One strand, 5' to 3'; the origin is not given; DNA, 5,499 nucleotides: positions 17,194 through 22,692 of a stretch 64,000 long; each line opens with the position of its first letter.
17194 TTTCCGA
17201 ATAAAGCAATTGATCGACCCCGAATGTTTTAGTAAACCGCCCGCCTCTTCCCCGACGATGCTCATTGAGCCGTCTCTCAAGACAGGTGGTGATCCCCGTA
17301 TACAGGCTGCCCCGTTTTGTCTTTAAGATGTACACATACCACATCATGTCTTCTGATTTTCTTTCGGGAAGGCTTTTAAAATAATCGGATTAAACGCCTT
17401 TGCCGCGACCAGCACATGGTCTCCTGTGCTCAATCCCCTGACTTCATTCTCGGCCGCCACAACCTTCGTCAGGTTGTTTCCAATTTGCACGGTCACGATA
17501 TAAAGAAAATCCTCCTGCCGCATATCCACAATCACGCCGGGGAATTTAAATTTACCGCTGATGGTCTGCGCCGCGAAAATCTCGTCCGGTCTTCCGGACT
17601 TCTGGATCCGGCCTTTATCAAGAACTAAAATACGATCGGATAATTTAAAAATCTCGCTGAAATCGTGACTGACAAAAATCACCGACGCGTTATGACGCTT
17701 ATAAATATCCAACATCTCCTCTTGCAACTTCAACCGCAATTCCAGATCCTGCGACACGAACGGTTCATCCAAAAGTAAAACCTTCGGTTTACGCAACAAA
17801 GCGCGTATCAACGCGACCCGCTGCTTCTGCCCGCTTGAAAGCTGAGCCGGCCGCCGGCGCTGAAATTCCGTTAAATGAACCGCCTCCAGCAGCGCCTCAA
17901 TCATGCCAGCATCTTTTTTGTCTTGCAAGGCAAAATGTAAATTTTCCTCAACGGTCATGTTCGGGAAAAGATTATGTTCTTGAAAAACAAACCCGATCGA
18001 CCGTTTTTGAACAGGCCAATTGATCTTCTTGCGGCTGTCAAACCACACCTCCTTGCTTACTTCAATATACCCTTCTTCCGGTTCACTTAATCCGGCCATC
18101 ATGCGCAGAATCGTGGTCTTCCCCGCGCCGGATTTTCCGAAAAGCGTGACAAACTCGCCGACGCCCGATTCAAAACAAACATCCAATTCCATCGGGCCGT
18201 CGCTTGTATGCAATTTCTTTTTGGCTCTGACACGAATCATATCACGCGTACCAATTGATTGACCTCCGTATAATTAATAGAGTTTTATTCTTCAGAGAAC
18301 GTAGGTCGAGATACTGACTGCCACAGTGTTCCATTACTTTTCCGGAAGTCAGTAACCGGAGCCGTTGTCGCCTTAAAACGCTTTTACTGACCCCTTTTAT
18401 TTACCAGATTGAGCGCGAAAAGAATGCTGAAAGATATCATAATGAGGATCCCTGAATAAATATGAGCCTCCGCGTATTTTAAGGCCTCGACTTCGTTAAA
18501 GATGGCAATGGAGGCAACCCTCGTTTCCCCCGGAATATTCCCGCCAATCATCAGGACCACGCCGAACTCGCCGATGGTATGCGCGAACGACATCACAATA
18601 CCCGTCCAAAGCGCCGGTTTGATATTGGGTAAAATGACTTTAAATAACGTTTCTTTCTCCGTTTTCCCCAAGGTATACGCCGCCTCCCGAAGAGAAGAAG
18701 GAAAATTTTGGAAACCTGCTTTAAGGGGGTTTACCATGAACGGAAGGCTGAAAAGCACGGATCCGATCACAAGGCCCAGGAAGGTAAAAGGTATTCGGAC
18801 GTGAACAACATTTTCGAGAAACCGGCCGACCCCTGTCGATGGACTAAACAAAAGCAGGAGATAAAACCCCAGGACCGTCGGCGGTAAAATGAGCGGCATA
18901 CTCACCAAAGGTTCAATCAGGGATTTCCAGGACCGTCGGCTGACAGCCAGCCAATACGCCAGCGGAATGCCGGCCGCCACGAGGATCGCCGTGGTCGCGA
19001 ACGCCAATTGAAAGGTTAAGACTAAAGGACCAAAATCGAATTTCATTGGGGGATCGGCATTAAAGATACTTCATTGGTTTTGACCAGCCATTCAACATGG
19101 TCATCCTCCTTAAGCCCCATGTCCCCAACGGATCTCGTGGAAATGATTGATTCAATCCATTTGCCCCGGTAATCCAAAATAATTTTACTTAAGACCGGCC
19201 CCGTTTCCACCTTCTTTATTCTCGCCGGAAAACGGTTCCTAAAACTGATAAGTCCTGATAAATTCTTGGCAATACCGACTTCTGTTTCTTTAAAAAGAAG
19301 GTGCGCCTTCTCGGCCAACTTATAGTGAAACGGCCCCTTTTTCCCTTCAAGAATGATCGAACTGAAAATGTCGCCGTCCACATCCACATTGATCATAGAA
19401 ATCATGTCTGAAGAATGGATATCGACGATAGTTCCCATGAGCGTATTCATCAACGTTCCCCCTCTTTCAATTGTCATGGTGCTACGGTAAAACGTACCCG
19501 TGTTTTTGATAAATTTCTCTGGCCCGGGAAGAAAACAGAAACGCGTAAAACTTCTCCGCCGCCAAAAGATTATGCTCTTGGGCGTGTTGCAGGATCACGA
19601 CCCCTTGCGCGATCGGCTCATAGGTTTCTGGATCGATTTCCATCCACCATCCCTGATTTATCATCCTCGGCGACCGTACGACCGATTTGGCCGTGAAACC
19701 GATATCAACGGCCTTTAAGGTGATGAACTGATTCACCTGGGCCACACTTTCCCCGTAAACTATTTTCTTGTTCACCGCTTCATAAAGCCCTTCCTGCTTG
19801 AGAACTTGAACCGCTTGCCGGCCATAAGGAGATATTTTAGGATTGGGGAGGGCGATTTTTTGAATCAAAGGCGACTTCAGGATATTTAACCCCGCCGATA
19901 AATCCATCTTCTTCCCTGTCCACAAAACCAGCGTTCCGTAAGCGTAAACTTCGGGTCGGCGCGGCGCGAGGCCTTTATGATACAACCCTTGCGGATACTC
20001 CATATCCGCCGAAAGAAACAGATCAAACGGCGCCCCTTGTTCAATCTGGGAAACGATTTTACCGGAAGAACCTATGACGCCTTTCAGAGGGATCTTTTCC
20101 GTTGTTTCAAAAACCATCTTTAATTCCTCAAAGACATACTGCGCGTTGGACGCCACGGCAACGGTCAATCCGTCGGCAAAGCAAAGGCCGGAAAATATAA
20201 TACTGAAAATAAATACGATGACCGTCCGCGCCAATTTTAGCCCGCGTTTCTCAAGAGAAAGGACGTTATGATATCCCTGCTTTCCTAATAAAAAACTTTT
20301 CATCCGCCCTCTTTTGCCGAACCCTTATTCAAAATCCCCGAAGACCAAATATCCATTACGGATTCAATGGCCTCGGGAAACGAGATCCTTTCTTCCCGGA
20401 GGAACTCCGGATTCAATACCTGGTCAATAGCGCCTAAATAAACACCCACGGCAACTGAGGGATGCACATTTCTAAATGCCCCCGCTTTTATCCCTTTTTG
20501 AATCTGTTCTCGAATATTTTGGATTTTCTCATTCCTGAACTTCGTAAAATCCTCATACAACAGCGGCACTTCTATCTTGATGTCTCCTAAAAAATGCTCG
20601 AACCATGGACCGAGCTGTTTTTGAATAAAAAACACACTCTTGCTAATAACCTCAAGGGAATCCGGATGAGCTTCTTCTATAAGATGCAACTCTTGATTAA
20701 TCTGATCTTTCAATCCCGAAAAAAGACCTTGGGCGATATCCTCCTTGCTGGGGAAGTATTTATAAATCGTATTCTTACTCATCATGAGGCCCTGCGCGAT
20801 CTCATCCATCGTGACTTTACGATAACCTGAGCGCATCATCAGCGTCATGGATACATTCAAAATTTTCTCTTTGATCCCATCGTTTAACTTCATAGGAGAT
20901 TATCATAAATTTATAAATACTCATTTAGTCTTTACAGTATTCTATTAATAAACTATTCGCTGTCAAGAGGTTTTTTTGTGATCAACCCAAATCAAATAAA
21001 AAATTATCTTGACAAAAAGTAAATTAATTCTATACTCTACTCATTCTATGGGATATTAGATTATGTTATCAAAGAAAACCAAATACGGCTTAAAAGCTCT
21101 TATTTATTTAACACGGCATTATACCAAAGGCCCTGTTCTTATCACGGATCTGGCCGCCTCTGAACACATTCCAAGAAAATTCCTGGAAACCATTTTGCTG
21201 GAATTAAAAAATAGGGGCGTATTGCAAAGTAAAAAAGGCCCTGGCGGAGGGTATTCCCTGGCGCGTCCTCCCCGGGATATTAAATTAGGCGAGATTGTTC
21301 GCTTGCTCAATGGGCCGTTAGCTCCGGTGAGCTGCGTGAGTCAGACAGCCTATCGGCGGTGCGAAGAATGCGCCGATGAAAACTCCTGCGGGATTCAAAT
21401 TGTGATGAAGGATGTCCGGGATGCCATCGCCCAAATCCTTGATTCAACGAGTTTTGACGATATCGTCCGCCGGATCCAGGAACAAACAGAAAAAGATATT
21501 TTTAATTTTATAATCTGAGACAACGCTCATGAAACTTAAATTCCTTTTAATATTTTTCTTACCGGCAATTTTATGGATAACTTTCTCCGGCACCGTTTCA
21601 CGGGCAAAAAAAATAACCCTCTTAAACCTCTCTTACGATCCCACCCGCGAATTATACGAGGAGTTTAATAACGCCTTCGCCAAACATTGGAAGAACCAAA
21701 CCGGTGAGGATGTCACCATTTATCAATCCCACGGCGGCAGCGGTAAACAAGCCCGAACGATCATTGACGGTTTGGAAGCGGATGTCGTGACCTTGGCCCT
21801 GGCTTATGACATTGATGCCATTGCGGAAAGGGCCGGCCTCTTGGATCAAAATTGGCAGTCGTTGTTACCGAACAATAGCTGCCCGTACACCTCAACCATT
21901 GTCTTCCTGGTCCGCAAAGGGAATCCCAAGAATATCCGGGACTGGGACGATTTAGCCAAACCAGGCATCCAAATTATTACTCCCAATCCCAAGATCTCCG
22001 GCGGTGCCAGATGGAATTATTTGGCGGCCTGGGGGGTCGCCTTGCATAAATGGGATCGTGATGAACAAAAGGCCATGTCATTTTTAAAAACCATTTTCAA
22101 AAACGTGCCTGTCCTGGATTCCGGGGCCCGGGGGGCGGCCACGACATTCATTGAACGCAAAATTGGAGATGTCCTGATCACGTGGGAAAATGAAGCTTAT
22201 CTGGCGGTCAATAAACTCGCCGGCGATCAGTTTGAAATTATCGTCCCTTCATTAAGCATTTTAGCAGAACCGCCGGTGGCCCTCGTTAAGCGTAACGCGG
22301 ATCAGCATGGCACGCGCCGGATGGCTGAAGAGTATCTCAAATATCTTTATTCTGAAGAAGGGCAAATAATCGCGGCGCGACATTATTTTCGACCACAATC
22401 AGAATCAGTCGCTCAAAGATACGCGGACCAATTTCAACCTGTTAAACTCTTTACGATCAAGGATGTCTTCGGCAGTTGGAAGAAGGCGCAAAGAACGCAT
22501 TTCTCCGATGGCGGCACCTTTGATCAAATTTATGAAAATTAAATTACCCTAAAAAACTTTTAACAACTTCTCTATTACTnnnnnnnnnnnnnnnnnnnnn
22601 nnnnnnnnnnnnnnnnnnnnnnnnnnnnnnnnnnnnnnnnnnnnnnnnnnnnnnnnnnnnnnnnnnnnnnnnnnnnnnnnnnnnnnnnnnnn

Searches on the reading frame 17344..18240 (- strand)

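Call 41: search_protein_families(library=pfam, proteins=[window:17344-18240:-], max_evalue=0.001)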
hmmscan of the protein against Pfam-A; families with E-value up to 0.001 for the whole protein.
window:17344-18240:- (298 aa): 3 families
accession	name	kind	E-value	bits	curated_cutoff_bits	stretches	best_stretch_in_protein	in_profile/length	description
PF00005.33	ABC_tran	-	1.5e-34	119.9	25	1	24-161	7-136/137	ABC transporter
PF13304.12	AAA_21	-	1.5e-07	32.2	27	1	128-193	232-299/304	AAA domain, putative AbiEii toxin, Type IV TA system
PF13401.12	AAA_22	-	0.00013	22.7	27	1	30-190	7-121/130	AAA domain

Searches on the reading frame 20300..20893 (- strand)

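Call 44: search_protein_families(library=pfam, proteins=[window:20300-20893:-], max_evalue=0.01)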
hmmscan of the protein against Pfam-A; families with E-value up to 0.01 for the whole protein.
window:20300-20893:- (197 aa): 2 families
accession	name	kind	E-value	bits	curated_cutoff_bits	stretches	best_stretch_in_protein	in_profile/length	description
PF00440.29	TetR_N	-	1.7e-12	47.4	24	1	11-54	1-44/47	Bacterial regulatory proteins, tetR family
PF17932.6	TetR_C_24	-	0.0088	16.7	26.4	0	114-159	42-87/114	Tetracyclin repressor-like, C-terminal domain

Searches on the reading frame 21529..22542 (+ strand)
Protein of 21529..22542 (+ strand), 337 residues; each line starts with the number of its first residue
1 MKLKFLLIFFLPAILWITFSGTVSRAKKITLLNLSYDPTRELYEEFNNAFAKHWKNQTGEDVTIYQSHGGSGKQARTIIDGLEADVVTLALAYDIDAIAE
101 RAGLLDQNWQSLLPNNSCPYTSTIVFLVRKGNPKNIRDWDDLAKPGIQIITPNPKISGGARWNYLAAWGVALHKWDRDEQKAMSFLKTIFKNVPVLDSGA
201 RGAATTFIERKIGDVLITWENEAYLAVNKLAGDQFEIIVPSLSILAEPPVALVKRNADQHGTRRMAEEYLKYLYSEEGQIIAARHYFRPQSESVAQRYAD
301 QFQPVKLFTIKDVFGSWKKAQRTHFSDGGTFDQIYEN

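Call 44: search_protein_families(library=pfam, proteins=[window:21529-22542:+], max_evalue=0.01)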
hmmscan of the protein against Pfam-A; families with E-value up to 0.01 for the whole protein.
window:21529-22542:+ (337 aa): 5 families
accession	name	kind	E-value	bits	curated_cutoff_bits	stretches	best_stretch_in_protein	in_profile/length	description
PF13531.11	SBP_bac_11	-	2.5e-37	129.3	25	1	48-288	14-227/227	Bacterial extracellular solute-binding protein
PF01547.30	SBP_bac_1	-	6.3e-14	53.1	26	1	41-279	6-306/307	Bacterial extracellular solute-binding protein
PF13343.11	SBP_bac_6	-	4.2e-08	33.4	24.6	1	137-294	81-224/245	Bacterial extracellular solute-binding protein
PF13416.11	SBP_bac_8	-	2.1e-06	28.2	27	1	115-299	84-268/279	Bacterial extracellular solute-binding protein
PF12727.12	PBP_like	-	6.9e-05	22.5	27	1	125-153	72-100/193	PBP superfamily domain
